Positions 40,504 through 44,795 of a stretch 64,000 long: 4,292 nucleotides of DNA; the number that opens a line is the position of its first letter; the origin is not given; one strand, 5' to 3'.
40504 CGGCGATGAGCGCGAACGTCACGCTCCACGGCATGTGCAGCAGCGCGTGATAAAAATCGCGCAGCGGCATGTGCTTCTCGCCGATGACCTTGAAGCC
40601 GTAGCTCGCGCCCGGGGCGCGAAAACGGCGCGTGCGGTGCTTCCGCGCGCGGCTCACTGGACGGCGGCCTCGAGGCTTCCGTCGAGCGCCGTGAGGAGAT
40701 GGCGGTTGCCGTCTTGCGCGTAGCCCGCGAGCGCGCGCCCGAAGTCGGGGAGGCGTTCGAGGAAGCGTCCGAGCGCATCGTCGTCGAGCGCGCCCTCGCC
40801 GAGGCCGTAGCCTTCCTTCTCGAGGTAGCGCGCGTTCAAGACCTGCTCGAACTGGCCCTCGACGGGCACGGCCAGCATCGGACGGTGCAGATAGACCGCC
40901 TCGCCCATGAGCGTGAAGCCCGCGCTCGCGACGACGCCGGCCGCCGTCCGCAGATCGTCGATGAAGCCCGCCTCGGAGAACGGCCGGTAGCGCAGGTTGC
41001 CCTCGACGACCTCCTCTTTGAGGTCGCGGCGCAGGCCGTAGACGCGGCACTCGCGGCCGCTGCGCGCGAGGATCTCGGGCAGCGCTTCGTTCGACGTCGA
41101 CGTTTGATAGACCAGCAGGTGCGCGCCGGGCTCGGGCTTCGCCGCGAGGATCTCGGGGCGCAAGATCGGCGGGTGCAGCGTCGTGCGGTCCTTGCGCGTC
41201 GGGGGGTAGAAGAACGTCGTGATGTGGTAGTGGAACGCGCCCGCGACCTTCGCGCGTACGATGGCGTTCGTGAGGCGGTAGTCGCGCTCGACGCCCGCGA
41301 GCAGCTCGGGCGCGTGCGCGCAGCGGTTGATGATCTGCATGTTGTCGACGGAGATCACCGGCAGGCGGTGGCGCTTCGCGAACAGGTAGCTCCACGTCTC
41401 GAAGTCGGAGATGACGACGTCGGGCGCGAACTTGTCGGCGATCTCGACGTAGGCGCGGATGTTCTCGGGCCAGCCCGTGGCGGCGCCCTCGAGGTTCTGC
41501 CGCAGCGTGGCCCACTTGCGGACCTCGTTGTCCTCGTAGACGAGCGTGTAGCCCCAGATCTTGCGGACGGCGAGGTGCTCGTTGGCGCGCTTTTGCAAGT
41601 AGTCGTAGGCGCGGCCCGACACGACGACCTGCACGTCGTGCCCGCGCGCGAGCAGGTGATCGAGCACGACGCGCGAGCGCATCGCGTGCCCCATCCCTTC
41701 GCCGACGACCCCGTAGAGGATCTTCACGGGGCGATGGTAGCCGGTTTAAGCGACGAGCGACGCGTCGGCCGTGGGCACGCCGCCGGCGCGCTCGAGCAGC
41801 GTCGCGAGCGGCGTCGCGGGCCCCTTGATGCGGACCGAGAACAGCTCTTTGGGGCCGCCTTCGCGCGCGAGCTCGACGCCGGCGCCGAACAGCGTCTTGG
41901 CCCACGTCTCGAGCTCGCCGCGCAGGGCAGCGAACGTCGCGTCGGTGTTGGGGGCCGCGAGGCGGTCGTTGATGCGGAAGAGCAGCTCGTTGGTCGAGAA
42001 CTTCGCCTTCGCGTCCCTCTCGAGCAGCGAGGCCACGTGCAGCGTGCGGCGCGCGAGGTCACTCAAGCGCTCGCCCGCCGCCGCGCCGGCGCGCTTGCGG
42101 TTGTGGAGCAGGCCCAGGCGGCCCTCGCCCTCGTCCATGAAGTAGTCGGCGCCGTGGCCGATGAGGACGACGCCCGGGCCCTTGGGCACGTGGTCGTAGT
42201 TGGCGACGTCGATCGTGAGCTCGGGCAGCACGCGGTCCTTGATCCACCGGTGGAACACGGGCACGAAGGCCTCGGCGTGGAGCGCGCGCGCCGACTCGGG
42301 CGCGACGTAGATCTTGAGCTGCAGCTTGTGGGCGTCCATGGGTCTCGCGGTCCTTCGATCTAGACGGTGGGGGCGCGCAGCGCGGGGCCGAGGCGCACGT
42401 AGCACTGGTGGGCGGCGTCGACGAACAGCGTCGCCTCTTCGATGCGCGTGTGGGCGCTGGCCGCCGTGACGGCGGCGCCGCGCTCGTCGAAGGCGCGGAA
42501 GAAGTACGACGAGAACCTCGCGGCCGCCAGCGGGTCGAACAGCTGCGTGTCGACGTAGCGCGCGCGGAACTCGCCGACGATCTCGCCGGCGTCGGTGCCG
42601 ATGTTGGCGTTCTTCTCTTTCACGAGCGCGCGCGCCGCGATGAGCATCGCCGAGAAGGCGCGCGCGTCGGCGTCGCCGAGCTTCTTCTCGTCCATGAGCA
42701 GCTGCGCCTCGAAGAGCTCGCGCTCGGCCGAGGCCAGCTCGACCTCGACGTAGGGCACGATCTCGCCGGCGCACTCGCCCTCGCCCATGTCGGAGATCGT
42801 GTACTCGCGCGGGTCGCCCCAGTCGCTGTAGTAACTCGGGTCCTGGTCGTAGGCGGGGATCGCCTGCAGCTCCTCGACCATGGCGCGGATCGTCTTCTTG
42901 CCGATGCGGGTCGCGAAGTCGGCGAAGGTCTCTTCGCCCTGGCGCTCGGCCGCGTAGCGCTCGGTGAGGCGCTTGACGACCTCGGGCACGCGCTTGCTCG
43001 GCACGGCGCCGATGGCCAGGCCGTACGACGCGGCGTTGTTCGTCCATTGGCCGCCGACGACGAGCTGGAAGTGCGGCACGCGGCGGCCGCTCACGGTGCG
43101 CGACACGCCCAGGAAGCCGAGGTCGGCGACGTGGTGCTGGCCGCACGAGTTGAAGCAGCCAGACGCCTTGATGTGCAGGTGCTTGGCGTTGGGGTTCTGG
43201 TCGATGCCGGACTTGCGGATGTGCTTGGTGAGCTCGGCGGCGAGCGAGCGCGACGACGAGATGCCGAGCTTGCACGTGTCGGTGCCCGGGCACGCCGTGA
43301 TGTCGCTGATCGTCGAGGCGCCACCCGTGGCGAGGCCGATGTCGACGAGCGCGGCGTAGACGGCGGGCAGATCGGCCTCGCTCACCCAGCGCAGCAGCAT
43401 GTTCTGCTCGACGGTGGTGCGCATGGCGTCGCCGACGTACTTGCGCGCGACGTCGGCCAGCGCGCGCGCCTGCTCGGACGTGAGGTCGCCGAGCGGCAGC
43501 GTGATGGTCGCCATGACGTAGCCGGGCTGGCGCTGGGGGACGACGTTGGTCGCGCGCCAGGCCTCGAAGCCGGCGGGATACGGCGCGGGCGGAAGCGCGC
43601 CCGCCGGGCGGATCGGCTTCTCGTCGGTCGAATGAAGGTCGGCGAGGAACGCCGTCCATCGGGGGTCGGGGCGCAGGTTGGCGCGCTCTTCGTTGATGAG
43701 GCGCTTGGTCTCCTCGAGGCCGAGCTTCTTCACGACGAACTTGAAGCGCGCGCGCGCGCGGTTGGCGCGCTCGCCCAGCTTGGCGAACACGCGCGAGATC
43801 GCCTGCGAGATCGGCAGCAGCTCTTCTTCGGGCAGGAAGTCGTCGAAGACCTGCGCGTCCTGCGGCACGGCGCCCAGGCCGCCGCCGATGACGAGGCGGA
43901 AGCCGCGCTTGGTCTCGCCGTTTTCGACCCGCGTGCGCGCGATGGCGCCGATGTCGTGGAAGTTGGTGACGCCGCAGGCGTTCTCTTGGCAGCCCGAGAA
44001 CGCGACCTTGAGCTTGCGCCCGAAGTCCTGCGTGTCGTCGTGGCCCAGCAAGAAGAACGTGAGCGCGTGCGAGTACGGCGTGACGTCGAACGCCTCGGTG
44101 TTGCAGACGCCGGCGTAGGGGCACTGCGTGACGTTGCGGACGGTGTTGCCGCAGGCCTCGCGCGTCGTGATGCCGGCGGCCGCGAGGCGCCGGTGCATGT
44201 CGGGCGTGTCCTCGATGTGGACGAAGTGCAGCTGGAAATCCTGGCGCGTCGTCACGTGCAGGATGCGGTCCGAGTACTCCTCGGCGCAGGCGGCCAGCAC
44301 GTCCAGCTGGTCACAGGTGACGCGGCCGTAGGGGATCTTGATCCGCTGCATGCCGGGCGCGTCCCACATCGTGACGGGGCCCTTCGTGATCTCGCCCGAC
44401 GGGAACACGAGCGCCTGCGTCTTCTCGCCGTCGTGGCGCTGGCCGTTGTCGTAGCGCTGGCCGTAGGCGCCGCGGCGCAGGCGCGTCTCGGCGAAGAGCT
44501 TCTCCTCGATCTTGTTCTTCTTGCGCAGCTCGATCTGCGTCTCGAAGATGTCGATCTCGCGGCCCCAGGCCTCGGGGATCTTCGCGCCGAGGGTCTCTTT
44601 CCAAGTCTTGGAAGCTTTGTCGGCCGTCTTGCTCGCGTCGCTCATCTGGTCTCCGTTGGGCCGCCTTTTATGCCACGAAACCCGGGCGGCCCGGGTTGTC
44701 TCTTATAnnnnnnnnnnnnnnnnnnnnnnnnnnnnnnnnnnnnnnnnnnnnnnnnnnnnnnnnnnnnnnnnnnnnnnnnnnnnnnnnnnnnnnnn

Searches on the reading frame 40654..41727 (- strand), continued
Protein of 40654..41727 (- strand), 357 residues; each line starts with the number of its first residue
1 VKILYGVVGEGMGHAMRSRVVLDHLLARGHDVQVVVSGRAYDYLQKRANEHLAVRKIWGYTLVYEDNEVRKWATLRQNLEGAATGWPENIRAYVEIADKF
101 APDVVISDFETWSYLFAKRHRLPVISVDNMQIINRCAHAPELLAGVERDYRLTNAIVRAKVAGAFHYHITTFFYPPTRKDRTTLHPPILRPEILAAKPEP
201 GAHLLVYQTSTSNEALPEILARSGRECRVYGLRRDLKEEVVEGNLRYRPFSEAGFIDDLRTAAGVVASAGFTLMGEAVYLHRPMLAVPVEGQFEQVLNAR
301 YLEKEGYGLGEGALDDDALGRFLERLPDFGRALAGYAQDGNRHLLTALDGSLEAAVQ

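Call 40: fold_search(model_id=the predicted structure, library=pdb)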
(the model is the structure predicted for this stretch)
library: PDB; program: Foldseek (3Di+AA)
matches with E <= 10: 1743; with E <= 0.001: 413
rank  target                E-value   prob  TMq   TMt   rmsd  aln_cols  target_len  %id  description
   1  8sft_D                1.7e-15  1.00  0.63  0.55   8.1       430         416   17  Crystal structure of TuUGT202A2 (Tetur22g00270) in complex with kaempferol (released 2024-04-17)
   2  8j66                  4.2e-15  1.00  0.65  0.55   7.2       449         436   13  Crystal structure of glycosyltransferase SgUGT94-289-3 in complex with M3, state 2 (released 2024-05-29)
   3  3d0r_B                7.9e-15  1.00  0.62  0.58   8.3       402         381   15  Crystal structure of calG3 from Micromonospora echinospora determined in space group P2(1) (released 2008-06-24)
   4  3ia7_A                9.5e-15  1.00  0.64  0.58   7.6       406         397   15  Crystal Structure of CalG4, the Calicheamicin Glycosyltransferase (released 2010-06-02)
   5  8hjo_A                1.0e-14  1.00  0.68  0.57   6.8       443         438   14  Crystal structure of glycosyltransferase SgUGT94-289-3 in complex with UDP state 2 (released 2024-05-29)
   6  4ldp_A                1.3e-14  1.00  0.65  0.63   6.9       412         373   14  Spinosyn Forosaminyltransferase SpnP (released 2014-12-24)
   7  3d0q_A                2.0e-14  1.00  0.62  0.59   8.0       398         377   17  Crystal structure of calG3 from Micromonospora echinospora determined in space group I222 (released 2008-06-24)
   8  3oth_B                2.0e-14  1.00  0.61  0.57   7.6       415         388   16  Crystal Structure of CalG1, Calicheamicin Glycostyltransferase, TDP and calicheamicin alpha3I bound form (released 2010-12-15)
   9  3iaa_A                2.2e-14  1.00  0.65  0.59   8.9       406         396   17  Crystal Structure of CalG2, Calicheamicin Glycosyltransferase, TDP bound form (released 2010-06-02)
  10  8hjh_B                2.3e-14  1.00  0.69  0.58   6.7       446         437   13  Crystal structure of glycosyltransferase SgUGT94-289-3 in complex with SIA, state 3 (released 2024-05-29)
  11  3otg                  2.7e-14  1.00  0.63  0.58   7.1       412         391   16  Crystal Structure of CalG1, Calicheamicin Glycostyltransferase, TDP bound form (released 2010-12-15)
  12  6j32_C                2.7e-14  1.00  0.65  0.61   7.4       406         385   15  Crystal Structure Analysis of the Glycotransferase of kitacinnamycin (released 2020-01-15)
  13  3ia7_B                2.7e-14  1.00  0.63  0.59   7.4       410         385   15  Crystal Structure of CalG4, the Calicheamicin Glycosyltransferase (released 2010-06-02)
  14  8hjg_A                3.1e-14  1.00  0.69  0.59   6.5       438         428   13  Crystal structure of glycosyltransferase SgUGT94-289-3 in complex with M5, state 1 (released 2024-05-29)
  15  6j31_C                3.1e-14  1.00  0.66  0.61   6.5       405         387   17  Crystal Structure Analysis of the Glycotransferase of kitacinnamycin (released 2020-01-15)
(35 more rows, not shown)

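Call 51: find_encoding_contigs(protein=P0122, flank=6000, max_places=2)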
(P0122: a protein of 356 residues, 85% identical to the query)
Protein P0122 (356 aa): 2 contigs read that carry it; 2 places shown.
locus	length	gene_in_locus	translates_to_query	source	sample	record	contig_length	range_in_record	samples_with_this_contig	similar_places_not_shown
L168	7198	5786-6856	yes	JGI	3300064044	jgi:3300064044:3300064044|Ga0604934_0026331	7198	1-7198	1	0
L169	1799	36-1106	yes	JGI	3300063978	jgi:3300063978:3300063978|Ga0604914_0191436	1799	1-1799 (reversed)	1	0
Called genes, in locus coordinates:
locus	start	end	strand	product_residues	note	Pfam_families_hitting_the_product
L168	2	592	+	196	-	?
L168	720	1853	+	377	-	-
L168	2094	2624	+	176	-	-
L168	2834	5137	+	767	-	PF03460:NIR_SIR_ferr, PF01077:NIR_SIR, PF03460:NIR_SIR_ferr, PF01077:NIR_SIR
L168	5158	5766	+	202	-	-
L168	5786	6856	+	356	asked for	PF13528:Glyco_trans_1_3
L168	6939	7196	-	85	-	?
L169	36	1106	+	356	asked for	PF13528:Glyco_trans_1_3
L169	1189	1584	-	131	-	PF01850:PIN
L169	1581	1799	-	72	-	?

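Call 52: find_encoding_contigs(protein=P0124, flank=6000, max_places=2)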
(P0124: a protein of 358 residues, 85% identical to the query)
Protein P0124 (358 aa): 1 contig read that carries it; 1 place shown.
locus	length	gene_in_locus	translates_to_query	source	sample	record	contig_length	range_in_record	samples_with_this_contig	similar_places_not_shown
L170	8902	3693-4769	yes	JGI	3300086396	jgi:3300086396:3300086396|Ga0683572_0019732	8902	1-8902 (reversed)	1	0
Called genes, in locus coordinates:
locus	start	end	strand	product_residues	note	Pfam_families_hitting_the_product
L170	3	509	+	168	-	?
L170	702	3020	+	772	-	PF03460:NIR_SIR_ferr, PF01077:NIR_SIR, PF03460:NIR_SIR_ferr, PF01077:NIR_SIR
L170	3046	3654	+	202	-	-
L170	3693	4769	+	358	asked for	PF13528:Glyco_trans_1_3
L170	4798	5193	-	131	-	PF01850:PIN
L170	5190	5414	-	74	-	-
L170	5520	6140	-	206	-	-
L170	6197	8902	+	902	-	?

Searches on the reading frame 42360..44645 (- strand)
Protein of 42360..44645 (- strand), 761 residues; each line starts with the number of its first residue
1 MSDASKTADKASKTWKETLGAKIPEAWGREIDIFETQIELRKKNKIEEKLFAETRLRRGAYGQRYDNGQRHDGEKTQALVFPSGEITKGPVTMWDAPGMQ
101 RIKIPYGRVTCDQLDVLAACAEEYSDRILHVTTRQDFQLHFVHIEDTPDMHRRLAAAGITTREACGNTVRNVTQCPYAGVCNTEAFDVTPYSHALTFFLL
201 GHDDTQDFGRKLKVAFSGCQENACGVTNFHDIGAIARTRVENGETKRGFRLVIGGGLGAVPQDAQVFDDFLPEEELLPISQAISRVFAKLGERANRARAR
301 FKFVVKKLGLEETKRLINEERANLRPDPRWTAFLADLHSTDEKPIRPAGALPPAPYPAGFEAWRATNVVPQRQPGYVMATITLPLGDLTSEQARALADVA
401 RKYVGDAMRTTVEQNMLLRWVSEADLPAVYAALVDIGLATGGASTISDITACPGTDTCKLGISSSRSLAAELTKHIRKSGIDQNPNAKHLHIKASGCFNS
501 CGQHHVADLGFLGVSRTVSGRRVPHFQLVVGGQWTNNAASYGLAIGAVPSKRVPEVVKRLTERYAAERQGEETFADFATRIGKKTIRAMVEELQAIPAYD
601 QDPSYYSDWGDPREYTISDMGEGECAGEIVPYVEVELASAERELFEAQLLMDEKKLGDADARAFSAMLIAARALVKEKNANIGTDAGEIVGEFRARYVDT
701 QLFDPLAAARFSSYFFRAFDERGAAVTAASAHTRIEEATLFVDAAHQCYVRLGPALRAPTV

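Call 3: search_protein_families(library=pfam, proteins=[window:42360-44645:-], max_evalue=0.01)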
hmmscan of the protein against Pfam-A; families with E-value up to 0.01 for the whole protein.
window:42360-44645:- (761 aa): 2 families
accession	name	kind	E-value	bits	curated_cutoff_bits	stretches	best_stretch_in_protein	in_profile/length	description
PF01077.27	NIR_SIR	-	9.2e-52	175.1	27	2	165-322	1-154/158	Nitrite and sulphite reductase 4Fe-4S domain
PF03460.22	NIR_SIR_ferr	-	9.2e-38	128.3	24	2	370-433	2-66/69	Nitrite/Sulfite reductase ferredoxin-like half domain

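Call 4: search_protein_families(library=ncbifam, proteins=[window:42360-44645:-], max_evalue=0.01)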
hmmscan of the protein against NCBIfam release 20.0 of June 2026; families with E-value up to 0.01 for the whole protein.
window:42360-44645:- (761 aa): 11 families
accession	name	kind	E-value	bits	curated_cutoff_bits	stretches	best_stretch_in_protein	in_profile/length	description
NF007126.0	PRK09567.1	equivalog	9.4e-80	268.4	523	1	99-593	118-590/595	NirA family protein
NF007125.0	PRK09566.1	equivalog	5.8e-60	203.2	594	2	99-322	67-291/513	ferredoxin--nitrite reductase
NF010029.0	PRK13504.1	equivalog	5.8e-49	166.9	457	3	391-592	374-570/575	NADPH-dependent assimilatory sulfite reductase hemoprotein subunit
TIGR02435.1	CobG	equivalog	1.5e-46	159.2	234.8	1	98-516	18-386/388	precorrin-3B synthase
TIGR02041.1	CysI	equivalog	9.8e-35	120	756.55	3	393-582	358-539/541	assimilatory sulfite reductase (NADPH) hemoprotein subunit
TIGR02042.1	sir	equivalog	1.9e-30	105.5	731.5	3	393-592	388-580/581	sulfite reductase, ferredoxin dependent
TIGR02374.1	nitri_red_nirB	equivalog_domain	1.9e-26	92.8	578.35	2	104-325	566-769/794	nitrite reductase large subunit NirB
TIGR02912.1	sulfite_red_C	equivalog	3.6e-21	75.5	324.1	2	98-240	21-164/314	sulfite reductase subunit C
NF011565.0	PRK14989.1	subfamily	2.1e-17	62.4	883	2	384-513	572-697/847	nitrite reductase large subunit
TIGR02066.1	dsrB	equivalog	2.2e-14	53.3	341.5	2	392-517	45-171/341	dissimilatory-type sulfite reductase subunit beta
TIGR02064.1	dsrA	equivalog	1.7e-09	37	392.85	1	385-515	90-223/402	dissimilatory-type sulfite reductase subunit alpha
